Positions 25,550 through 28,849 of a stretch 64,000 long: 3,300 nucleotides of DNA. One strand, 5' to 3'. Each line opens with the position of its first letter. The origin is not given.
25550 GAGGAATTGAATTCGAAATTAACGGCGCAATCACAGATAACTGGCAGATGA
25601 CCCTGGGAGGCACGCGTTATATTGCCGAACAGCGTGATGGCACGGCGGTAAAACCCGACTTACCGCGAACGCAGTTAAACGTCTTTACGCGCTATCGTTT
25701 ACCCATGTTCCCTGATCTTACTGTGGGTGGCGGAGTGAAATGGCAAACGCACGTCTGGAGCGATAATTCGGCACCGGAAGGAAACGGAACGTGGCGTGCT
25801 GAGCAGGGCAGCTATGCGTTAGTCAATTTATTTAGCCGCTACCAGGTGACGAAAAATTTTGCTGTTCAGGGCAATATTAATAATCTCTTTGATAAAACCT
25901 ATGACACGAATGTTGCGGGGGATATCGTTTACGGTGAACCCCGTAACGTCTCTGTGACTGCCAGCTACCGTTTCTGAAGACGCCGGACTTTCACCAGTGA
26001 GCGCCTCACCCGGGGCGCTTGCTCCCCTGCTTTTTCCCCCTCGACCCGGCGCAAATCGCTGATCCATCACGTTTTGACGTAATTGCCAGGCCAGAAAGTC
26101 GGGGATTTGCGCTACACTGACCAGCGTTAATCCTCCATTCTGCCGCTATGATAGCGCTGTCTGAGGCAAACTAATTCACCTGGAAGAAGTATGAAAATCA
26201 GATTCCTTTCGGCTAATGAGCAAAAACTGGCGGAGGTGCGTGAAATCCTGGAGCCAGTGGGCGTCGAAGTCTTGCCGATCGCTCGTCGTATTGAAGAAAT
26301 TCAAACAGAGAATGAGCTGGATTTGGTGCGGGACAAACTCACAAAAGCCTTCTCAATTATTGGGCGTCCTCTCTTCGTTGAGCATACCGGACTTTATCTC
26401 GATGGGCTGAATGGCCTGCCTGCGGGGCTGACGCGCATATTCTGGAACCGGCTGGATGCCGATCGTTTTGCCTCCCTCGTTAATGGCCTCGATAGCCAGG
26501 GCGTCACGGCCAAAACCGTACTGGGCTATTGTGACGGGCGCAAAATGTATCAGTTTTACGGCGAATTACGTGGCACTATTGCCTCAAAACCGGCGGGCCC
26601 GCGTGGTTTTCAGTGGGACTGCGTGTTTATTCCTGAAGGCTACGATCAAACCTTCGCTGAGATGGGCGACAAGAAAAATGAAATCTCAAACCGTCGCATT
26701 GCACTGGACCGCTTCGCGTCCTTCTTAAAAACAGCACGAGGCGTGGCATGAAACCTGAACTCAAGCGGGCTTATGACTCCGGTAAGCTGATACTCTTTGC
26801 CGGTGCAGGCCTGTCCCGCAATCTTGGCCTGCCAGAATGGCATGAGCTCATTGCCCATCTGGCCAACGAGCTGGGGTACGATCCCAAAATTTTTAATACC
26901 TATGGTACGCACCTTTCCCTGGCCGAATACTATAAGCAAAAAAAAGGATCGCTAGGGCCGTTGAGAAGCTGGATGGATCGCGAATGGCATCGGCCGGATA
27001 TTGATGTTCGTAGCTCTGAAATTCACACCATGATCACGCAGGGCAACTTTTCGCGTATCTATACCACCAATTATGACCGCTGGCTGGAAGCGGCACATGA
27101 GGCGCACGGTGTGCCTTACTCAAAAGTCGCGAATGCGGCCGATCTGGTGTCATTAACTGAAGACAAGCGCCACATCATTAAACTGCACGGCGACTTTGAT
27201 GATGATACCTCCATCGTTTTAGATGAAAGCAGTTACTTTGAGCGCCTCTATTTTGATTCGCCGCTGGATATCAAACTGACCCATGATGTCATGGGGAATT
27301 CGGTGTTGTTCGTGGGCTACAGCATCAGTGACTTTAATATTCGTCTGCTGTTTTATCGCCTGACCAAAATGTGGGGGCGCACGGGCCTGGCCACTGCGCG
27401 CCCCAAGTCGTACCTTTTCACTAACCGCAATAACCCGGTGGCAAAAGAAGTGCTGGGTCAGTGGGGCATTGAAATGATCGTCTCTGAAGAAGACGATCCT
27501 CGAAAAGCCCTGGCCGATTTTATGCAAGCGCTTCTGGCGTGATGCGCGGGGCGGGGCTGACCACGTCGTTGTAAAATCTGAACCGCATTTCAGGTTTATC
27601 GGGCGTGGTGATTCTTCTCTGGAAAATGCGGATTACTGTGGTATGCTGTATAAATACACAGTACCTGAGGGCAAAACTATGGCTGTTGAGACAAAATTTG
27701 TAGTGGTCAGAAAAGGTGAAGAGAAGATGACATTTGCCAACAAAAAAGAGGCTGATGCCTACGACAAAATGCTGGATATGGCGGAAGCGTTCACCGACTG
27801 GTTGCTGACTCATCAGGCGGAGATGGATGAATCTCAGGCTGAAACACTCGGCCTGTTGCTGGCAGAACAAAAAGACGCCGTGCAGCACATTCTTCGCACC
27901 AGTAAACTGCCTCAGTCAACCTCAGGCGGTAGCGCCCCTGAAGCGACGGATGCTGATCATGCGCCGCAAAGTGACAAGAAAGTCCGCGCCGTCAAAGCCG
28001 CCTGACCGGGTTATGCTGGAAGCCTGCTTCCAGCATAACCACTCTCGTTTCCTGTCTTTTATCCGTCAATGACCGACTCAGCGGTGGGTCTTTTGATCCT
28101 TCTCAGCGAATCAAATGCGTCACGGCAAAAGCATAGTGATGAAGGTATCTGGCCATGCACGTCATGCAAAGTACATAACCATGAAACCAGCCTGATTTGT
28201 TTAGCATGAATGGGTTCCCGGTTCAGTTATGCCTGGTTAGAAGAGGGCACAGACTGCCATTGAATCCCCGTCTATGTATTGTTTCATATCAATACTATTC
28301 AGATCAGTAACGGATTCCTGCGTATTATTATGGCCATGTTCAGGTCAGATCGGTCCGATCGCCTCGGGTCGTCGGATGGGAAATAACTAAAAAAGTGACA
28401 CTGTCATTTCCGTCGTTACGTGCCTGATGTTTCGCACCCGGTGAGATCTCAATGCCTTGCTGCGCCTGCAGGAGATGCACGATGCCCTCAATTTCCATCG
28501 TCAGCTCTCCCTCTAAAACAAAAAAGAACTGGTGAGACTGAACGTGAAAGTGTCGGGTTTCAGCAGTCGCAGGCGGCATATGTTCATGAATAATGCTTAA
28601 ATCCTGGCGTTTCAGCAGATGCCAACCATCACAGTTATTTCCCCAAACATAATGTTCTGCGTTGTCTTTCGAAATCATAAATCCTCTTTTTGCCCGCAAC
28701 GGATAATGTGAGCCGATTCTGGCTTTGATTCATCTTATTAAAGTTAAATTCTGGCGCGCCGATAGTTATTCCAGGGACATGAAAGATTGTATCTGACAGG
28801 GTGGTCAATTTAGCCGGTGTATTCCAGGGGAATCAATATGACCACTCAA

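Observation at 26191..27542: Translationally coupled degenerate-ITPase (Ham1) + stand-alone SIR2 operon: candidate anti-phage NAD+-depletion module (KomB/KomC-like, but without a deaminase partner)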

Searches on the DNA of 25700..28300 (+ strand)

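Call 17: search_dna_similar(query=window:25900-27700:+, collection=ecoli_genomes, mode=distant, max_rows=15)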
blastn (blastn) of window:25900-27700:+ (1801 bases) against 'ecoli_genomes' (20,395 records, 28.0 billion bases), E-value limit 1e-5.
Records with a match: 80; places in all: 80; records where one place covers at least 80% of the query: 0.
Genomes with a match: 80 of 5426; with a place that covers at least 80% of the query: 0. Places per genome that has any: lowest 1, median 1, highest 1. On chromosomes: 79 places; on plasmids: 1.
Best place of each record, by identity: 60-80% 80.
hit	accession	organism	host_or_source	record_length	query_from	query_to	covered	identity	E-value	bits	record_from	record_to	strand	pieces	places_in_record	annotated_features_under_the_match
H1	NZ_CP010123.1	Escherichia coli strain C5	cow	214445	1116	1621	28%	66.0%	1e-28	138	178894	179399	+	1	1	SIR2 family protein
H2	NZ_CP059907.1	Escherichia coli strain 181.1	Turkey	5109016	697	788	5%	78.3%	3e-10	77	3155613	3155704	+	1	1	non-canonical purine NTP pyrophosphatase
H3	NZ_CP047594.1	Escherichia coli strain LD27-1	feces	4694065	697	788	5%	78.3%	3e-10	77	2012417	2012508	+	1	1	non-canonical purine NTP pyrophosphatase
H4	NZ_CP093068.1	Escherichia coli strain BR1220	Branta canadensis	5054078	697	788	5%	78.3%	3e-10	77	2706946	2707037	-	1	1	non-canonical purine NTP pyrophosphatase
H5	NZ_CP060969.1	Escherichia coli strain EC5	Homo sapiens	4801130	697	788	5%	78.3%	3e-10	77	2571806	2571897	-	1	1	non-canonical purine NTP pyrophosphatase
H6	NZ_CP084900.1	Escherichia coli strain EC20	Homo sapiens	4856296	697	788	5%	78.3%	3e-10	77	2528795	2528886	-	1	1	non-canonical purine NTP pyrophosphatase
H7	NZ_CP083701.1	Escherichia coli strain SUISSEKPC3NDM5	Homo sapiens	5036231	697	788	5%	78.3%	3e-10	77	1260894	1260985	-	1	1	non-canonical purine NTP pyrophosphatase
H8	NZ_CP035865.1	Escherichia coli strain E275 a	Homo sapiens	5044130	697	788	5%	78.3%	3e-10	77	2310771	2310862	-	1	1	non-canonical purine NTP pyrophosphatase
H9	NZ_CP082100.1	Escherichia coli strain MS15047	Homo sapiens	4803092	697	788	5%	78.3%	3e-10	77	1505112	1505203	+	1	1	non-canonical purine NTP pyrophosphatase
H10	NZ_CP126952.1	Escherichia coli O78:H4 strain APEC E12049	Gallus gallus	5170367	697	788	5%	78.3%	3e-10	77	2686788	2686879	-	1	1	non-canonical purine NTP pyrophosphatase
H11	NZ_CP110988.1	Escherichia coli strain XYEH3314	Homo sapiens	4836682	697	788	5%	78.3%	3e-10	77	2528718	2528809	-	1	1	non-canonical purine NTP pyrophosphatase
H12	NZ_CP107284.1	Escherichia coli strain SW4848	Water from a lake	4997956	697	788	5%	78.3%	3e-10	77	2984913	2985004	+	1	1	non-canonical purine NTP pyrophosphatase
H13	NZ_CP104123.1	Escherichia coli strain USDA-ARS-USMARC-49610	Bos taurus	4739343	697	788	5%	78.3%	3e-10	77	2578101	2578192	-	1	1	non-canonical purine NTP pyrophosphatase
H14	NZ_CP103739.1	Escherichia coli strain 3359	Homo sapiens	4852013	697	788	5%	78.3%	3e-10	77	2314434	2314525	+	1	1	non-canonical purine NTP pyrophosphatase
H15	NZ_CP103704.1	Escherichia coli strain ST361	Homo sapiens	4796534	697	788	5%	78.3%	3e-10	77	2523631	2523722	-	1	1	non-canonical purine NTP pyrophosphatase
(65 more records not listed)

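Call 18: get_annotated_region(hit=H2, flank=5000)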
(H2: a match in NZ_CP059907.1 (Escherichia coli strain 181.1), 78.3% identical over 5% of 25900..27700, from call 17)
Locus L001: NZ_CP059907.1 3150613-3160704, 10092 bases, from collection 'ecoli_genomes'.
description: Escherichia coli strain 181.1 chromosome, complete genome
organism: Escherichia coli strain 181.1 (NCBI taxid 562)
replicon: chromosome; assembly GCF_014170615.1
host: Turkey; source: -; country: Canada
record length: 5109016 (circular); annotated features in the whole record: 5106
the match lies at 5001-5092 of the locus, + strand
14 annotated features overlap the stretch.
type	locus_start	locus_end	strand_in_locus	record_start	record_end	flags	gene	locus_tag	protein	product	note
CDS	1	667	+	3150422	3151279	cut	ydaU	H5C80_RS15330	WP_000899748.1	YdaU family protein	-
CDS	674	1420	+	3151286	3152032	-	ydaV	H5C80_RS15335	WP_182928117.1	ATP-binding protein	-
CDS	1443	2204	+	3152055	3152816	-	-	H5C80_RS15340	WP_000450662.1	DUF1627 domain-containing protein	-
CDS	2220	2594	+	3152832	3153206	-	-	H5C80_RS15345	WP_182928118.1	DUF977 family protein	-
CDS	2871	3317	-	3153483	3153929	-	-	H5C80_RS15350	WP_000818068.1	TetR/AcrR family transcriptional regulator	-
CDS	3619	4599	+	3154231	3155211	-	-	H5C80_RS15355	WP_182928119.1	adenosine deaminase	-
CDS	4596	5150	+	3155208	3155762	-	-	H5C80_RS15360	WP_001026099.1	non-canonical purine NTP pyrophosphatase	-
CDS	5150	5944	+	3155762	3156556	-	-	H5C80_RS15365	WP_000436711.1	SIR2 family NAD-dependent protein deacylase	-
CDS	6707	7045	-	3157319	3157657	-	-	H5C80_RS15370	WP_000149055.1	DUF1971 domain-containing protein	-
CDS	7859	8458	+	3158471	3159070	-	-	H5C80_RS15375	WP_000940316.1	DUF1367 family protein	-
CDS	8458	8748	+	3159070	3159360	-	-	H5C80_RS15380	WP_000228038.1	DUF1364 domain-containing protein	-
CDS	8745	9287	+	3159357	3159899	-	-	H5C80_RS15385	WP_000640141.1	DUF1133 family protein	-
CDS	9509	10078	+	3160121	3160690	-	-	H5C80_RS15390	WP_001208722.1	hypothetical protein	-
CDS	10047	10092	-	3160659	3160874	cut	-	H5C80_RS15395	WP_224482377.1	hypothetical protein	-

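Call 19: get_annotated_region(hit=H1, flank=5000)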
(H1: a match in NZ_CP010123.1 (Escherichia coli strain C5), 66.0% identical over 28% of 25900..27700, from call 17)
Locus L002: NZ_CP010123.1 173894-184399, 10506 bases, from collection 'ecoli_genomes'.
description: Escherichia coli strain C5 plasmid A, complete sequence
organism: Escherichia coli strain C5 (NCBI taxid 562)
replicon: plasmid A; assembly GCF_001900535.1
host: cow; source: -; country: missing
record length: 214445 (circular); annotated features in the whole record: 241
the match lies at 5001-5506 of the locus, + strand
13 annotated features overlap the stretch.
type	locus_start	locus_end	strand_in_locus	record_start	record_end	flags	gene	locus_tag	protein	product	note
CDS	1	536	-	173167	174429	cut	-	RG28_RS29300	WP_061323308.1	SIR2 family protein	-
CDS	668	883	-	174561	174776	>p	-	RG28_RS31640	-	IS3 family transposase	incomplete; partial in the middle of a contig; missing N-terminus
CDS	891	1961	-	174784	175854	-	-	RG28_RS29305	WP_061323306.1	IS110 family transposase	-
CDS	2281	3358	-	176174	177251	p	-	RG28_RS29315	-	IS110-like element ISEc21 family transposase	frameshifted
CDS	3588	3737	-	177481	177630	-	-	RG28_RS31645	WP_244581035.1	hypothetical protein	-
CDS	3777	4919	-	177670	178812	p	-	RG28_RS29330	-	IS3 family transposase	frameshifted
CDS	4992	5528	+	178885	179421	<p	-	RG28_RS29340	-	SIR2 family protein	incomplete; partial in the middle of a contig; missing N-terminus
CDS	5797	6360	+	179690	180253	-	-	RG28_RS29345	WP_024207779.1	SLATT domain-containing protein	-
CDS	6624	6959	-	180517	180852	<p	-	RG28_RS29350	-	YagK/YfjJ domain-containing protein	incomplete; partial in the middle of a contig; missing C-terminus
CDS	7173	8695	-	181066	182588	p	tnpC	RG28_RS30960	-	IS66 family transposase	frameshifted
CDS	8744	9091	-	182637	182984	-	tnpB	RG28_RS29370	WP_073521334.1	IS66 family insertion sequence element accessory protein TnpB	TnpB, as the term is used for proteins encoded by IS66 family insertion elements, is considered an accessory protein, ...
CDS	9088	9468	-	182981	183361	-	tnpA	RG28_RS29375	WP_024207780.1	IS66-like element accessory protein TnpA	-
CDS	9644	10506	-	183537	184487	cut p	-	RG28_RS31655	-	hypothetical protein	internal stop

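Call 76: search_rna_families(source=window, start=25700, end=28300, threshold=evalue, max_evalue=1)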
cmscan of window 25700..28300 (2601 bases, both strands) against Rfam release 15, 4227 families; matches with E-value up to 1: 0.
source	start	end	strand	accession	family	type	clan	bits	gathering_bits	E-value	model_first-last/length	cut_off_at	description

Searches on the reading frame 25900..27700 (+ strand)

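Call 73: find_homologous_proteins(query=L001:3619-4596:+, max_evalue=1e-20)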
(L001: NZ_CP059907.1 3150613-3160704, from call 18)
Query L001:3619-4596:+ (326 aa): 1465 proteins with E <= 1e-20 among 3424 candidates; the best 120 are listed.
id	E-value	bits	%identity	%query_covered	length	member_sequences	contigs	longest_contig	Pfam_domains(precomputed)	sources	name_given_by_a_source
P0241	4.2e-211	718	98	100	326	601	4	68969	PF00962.29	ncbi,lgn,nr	ncbi:TPA: adenosine deaminase [Klebsiella pneumoniae]|nr:adenosine deaminase [Klebsiella pneumoniae]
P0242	2.7e-146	505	69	100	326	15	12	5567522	PF00962.29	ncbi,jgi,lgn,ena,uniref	ncbi:adenosine deaminase [Serratia proteamaculans]|jgi:adenosine deaminase|uniref:adenosine deaminas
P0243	1.5e-141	489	67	100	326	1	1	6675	PF00962.29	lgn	-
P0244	2.4e-139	482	66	100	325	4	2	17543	PF00962.29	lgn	-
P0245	2.1e-136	472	66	100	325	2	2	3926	PF00962.29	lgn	-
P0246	6.2e-135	468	64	100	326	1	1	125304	PF00962.29,PF01979.27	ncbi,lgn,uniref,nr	ncbi:amidohydrolase family protein [Vibrio atypicus]|uniref:amidohydrolase family protein n=1 Tax=Vi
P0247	1.6e-131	456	61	100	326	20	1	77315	PF00962.29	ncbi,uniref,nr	ncbi:adenosine deaminase [Vibrio metoecus]|uniref:adenosine deaminase n=1 Tax=Vibrio metoecus TaxID=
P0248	1.0e-130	454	60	100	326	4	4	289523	PF00962.29,PF01979.27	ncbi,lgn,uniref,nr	ncbi:amidohydrolase family protein [Vibrio parahaemolyticus]|uniref:amidohydrolase family protein n=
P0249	1.1e-130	454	60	100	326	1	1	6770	PF00962.29,PF01979.27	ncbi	-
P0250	3.8e-130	452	61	99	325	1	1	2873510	PF00962.29,PF01979.27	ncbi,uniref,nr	ncbi:amidohydrolase family protein [Vibrio metschnikovii]|uniref:amidohydrolase family protein n=1 T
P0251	2.8e-129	449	60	100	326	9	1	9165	PF00962.29,PF01979.27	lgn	-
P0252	5.7e-129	448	60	100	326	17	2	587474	PF00962.29,PF01979.27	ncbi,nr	ncbi:Adenosine deaminase [Vibrio chagasii]|nr:Adenosine deaminase [Vibrio chagasii] CAH7170401.1 Ade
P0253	1.4e-128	447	61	100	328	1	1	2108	PF00962.29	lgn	-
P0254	1.4e-128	447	58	100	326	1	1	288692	PF00962.29,PF01979.27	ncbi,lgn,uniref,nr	ncbi:amidohydrolase family protein [Vibrio ostreicida]|uniref:amidohydrolase family protein n=1 Tax=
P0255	8.9e-128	444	63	97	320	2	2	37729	PF00962.29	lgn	-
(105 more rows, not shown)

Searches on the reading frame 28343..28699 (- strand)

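Call 59: search_protein_families(library=pfam, proteins=[window:28343-28699:-], max_evalue=0.00001)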
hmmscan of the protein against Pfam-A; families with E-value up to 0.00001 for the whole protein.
window:28343-28699:- (119 aa): 1 family
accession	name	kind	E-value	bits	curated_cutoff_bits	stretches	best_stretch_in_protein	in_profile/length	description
PF07883.17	Cupin_2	-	2.3e-14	53.3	27.2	1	38-106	2-69/70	Cupin domain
